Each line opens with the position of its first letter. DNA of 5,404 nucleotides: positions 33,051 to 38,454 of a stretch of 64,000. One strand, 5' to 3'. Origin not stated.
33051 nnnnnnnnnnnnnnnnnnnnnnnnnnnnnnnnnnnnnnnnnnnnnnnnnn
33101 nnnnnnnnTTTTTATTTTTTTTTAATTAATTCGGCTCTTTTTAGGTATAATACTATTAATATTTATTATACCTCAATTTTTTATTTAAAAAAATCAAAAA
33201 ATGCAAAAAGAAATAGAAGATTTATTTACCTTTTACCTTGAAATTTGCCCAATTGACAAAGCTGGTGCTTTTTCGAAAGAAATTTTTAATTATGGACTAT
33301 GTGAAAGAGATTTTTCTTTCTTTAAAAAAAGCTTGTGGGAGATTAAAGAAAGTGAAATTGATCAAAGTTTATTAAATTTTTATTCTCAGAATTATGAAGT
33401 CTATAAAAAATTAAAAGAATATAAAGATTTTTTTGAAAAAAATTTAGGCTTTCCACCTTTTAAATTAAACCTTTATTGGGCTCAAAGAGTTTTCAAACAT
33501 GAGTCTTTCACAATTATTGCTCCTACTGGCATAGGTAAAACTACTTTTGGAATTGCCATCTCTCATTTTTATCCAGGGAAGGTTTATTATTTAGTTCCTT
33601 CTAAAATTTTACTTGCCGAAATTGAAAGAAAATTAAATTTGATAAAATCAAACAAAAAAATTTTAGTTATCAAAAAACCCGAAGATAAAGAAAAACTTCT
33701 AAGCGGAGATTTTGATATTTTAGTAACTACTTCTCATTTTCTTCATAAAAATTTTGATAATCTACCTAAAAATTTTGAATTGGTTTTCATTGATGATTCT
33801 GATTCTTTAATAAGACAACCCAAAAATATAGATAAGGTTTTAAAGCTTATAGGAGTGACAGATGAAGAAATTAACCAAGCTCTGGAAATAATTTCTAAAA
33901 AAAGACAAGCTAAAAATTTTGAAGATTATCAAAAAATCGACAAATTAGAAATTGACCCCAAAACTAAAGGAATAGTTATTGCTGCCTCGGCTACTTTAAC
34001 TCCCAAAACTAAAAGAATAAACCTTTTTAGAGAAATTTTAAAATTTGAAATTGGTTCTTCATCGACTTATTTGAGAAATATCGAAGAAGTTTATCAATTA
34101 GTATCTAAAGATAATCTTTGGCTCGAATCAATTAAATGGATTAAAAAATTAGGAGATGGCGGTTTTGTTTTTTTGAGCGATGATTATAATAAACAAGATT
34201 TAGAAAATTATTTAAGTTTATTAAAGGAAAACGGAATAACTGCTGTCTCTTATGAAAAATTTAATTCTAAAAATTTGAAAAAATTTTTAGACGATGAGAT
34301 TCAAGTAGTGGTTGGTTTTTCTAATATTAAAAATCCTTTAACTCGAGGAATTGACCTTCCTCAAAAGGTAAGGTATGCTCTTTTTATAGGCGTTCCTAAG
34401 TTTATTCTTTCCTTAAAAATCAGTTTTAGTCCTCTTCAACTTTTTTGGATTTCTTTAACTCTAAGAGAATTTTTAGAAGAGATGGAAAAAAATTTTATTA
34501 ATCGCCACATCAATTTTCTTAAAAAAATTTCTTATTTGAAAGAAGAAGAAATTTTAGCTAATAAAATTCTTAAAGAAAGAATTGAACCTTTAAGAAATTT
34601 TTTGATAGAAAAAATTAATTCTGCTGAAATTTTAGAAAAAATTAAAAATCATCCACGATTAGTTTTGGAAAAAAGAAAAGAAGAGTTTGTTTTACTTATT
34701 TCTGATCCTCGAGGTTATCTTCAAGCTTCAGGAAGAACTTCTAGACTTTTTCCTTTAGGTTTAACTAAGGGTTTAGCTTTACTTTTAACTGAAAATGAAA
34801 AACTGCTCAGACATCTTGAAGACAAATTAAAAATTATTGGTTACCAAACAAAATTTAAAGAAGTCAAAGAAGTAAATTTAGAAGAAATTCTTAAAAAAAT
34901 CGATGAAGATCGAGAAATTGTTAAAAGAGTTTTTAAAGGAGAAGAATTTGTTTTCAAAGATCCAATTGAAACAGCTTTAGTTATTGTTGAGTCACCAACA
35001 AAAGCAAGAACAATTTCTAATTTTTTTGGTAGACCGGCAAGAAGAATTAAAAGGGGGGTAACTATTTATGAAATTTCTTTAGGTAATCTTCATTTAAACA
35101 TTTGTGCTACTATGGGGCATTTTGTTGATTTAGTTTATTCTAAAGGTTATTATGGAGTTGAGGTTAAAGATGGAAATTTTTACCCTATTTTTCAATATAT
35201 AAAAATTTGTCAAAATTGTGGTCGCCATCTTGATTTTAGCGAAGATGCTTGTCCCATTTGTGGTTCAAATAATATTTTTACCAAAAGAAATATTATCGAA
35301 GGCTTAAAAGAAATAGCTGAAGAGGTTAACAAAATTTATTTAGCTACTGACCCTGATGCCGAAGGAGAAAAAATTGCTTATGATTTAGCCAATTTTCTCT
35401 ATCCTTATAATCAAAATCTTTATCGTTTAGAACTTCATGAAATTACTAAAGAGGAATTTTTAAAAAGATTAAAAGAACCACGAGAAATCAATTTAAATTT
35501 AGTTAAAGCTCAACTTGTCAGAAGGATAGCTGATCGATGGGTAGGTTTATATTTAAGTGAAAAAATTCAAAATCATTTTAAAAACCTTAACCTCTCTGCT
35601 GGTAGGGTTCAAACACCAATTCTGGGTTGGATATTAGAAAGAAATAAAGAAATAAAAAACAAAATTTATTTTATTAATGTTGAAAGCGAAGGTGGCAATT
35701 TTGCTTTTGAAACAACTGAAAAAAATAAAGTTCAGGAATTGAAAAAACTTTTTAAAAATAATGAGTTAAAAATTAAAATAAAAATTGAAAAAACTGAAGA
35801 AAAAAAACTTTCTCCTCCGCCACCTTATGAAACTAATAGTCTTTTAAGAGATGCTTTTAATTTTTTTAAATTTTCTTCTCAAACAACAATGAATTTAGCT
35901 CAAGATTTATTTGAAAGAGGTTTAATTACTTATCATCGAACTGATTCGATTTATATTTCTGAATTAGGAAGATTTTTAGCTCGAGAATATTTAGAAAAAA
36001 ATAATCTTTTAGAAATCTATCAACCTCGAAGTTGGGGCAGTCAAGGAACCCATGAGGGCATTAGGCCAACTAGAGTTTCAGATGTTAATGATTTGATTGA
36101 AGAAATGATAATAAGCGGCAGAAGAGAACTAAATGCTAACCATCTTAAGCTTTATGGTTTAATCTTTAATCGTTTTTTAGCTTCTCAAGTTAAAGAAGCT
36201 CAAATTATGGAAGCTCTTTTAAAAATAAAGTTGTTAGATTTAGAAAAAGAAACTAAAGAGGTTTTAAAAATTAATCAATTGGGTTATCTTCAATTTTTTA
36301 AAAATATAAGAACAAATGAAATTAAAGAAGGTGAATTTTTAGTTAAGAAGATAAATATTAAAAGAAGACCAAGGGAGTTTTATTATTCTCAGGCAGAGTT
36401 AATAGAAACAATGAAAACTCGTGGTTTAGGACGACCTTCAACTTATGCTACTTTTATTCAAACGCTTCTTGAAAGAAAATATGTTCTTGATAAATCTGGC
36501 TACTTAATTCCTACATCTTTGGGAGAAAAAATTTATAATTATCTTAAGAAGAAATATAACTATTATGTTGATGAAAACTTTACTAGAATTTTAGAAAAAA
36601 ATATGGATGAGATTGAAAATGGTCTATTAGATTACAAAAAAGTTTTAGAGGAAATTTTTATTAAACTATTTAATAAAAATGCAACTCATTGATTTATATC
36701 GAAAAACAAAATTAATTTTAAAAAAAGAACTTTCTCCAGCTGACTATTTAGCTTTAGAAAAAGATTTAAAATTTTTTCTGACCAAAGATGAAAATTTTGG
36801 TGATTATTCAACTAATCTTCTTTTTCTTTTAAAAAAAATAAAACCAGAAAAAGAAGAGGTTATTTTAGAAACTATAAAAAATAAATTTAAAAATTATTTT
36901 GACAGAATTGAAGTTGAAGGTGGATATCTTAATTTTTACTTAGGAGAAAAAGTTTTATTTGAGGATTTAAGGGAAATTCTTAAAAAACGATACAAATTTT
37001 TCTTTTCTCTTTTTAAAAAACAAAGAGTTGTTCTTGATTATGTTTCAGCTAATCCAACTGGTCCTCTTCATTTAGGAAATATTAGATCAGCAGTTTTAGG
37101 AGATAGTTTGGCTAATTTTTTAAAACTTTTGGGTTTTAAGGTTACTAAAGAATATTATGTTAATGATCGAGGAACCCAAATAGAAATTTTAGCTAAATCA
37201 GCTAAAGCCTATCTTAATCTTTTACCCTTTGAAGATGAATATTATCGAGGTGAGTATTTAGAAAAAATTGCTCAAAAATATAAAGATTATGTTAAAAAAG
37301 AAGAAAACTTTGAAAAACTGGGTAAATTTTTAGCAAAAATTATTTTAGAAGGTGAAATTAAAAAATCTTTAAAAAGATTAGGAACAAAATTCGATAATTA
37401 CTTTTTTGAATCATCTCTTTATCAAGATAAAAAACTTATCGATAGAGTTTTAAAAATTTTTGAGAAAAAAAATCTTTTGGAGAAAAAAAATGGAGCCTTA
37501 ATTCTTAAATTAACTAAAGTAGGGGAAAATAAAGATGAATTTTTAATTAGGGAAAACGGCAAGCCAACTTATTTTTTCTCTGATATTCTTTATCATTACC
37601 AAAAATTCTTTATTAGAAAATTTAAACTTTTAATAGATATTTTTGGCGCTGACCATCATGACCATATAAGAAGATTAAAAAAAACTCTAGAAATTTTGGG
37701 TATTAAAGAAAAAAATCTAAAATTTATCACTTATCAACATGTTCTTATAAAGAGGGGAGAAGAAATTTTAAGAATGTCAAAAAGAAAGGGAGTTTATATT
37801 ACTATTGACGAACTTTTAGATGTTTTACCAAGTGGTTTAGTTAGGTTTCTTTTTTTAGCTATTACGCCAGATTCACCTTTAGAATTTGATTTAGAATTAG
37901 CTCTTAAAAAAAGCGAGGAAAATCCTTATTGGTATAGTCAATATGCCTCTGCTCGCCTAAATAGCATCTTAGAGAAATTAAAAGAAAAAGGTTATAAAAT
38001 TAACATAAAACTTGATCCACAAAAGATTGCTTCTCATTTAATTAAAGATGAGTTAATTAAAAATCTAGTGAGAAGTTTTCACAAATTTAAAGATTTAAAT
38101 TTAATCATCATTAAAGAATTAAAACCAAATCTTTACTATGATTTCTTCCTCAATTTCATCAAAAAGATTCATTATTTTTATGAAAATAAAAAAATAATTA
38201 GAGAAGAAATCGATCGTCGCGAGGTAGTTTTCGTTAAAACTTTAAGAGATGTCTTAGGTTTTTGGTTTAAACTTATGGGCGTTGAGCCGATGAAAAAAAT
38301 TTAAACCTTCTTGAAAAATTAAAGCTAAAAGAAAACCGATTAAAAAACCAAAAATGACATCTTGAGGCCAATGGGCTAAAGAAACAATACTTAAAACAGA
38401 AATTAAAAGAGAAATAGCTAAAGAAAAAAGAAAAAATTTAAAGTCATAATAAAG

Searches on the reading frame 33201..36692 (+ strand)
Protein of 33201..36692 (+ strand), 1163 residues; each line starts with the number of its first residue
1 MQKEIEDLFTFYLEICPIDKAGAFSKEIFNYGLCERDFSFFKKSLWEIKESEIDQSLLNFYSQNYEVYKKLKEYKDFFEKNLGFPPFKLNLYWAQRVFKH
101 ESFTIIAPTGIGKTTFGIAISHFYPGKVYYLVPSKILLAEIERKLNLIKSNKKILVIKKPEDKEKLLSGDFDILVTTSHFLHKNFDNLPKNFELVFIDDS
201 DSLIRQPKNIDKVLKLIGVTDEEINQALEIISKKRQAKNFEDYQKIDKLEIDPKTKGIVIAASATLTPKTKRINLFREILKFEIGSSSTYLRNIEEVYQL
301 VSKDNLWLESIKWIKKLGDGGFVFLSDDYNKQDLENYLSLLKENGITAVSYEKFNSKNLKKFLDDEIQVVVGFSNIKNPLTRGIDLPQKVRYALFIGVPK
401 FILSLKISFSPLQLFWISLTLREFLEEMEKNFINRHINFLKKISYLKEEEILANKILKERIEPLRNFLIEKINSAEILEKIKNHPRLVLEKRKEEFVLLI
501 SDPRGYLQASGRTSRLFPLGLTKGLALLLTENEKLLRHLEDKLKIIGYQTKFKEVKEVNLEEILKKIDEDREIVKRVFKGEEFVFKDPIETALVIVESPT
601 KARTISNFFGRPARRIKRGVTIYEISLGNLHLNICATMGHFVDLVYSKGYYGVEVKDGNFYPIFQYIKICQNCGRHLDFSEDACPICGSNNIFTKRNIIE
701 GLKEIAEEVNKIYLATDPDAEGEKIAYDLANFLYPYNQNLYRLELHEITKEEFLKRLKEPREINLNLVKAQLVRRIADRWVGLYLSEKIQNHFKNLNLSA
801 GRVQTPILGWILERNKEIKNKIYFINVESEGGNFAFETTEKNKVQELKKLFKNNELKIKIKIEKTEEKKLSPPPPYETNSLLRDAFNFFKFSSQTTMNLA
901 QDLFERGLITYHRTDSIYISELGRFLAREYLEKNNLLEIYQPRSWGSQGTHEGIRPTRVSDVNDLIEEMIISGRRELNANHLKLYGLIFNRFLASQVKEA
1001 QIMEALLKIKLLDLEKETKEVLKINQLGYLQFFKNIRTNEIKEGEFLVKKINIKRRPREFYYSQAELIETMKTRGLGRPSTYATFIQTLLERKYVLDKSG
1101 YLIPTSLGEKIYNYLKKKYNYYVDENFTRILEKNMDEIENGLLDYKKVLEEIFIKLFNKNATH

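Call 3: search_protein_families(library=pfam, proteins=[window:33201-36692:+], max_evalue=0.01)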
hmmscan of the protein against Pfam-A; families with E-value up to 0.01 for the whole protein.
window:33201-36692:+ (1163 aa): 6 families
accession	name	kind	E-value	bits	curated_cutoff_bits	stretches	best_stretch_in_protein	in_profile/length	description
PF01131.25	Topoisom_bac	-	5.9e-83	279.6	35.1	1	763-1149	2-410/411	DNA topoisomerase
PF01751.28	Toprim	-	4.6e-20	72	23.1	1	593-748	2-96/96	Toprim domain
PF00270.35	DEAD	-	5.3e-09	36.5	26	1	98-228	12-147/167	DEAD/DEAH box helicase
PF04851.21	ResIII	-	9.6e-08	32.5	22.5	1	98-201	21-135/164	Type III restriction enzyme, res subunit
PF13662.12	Toprim_4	-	0.0011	19.5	25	1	702-742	47-83/85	Toprim domain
PF20612.3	SHOCT_2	-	0.0032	18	24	0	894-910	13-29/53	SHOCT domain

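Call 4: search_protein_families(library=ncbifam, proteins=[window:33201-36692:+], max_evalue=0.01)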
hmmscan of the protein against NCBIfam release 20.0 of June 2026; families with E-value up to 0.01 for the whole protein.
window:33201-36692:+ (1163 aa): 12 families
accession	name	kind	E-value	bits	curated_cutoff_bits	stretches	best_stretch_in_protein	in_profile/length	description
TIGR01054.1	rgy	equivalog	0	1111.4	471.7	1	12-1155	6-1168/1172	reverse gyrase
TIGR01051.1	topA_bact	equivalog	5.9e-96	322.8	456.4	1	593-1155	1-567/632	type I DNA topoisomerase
NF006451.0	PRK08780.1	equivalog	2.9e-60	204.6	1265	1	698-1154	63-567/824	DNA topoisomerase I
NF004966.0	PRK06319.1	equivalog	3.4e-57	194.2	868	2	840-1157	237-573/862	DNA topoisomerase I/SWI domain fusion protein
TIGR01057.1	topA_arch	equivalog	2.6e-52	177.9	458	1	595-1151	1-556/618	DNA topoisomerase I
NF004438.0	PRK05776.1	equivalog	1.5e-48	165.5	793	1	589-1152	7-571/677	DNA topoisomerase I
NF005829.0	PRK07726.1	subfamily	1.6e-39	136.1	597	1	701-1152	85-585/669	DNA topoisomerase 3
NF005555.0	PRK07220.1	equivalog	1.5e-37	129.4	635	1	693-1151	82-556/740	DNA topoisomerase I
TIGR01056.1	topB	subfamily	2.1e-35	122.3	515.75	2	703-1039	89-450/706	DNA topoisomerase III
NF011532.0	PRK14973.1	equivalog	2.8e-30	104.9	930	1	694-1151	82-555/936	DNA topoisomerase I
NF006032.0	PRK08173.1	equivalog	6.2e-21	73.8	1058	2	708-998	96-418/863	DNA topoisomerase III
NF011313.0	PRK14724.1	equivalog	2.3e-12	45.6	1088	2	866-998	287-429/988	DNA topoisomerase III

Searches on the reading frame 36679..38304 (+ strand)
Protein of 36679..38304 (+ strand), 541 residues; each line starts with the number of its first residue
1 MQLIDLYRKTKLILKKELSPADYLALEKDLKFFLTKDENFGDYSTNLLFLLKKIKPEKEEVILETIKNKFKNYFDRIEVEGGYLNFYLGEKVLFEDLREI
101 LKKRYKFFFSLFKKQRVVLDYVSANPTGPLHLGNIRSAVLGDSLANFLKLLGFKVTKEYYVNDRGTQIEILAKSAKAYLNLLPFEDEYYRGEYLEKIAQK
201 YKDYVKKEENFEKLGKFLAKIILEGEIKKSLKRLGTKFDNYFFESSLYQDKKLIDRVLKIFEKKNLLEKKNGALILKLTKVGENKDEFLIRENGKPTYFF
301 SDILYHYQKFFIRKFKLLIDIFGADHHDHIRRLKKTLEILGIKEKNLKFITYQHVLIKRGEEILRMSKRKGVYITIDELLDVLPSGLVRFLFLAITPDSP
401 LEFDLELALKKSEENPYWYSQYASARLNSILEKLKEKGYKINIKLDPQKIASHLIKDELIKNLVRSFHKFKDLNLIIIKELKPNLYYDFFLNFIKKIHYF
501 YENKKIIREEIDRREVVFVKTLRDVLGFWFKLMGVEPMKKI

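Call 74: search_protein_families(library=pfam, proteins=[window:36679-38304:+], max_evalue=0.01)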
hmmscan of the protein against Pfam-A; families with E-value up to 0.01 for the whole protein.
window:36679-38304:+ (541 aa): 6 families
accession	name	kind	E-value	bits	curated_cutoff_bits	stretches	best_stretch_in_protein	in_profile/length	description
PF00750.26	tRNA-synt_1d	-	3.1e-22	79.5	23.3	1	98-381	3-296/349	tRNA synthetases class I (R), catalytic domain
PF05746.21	DALR_1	-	9.9e-13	48.6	22.3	1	421-541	2-117/117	DALR anticodon binding domain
PF01921.24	tRNA-synt_1f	-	6.5e-10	38.9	27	1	317-414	235-331/360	tRNA synthetases class I (K)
PF03485.21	Arg_tRNA_synt_N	-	7.6e-10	39.7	21.5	1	13-88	6-85/85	Arginyl tRNA synthetase N terminal domain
PF09334.17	tRNA-synt_1g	-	7e-06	25.5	20.1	1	127-229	11-115/391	tRNA synthetases class I (M)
PF01406.26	tRNA-synt_1e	-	0.0019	18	27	0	129-182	22-73/301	tRNA synthetases class I (C) catalytic domain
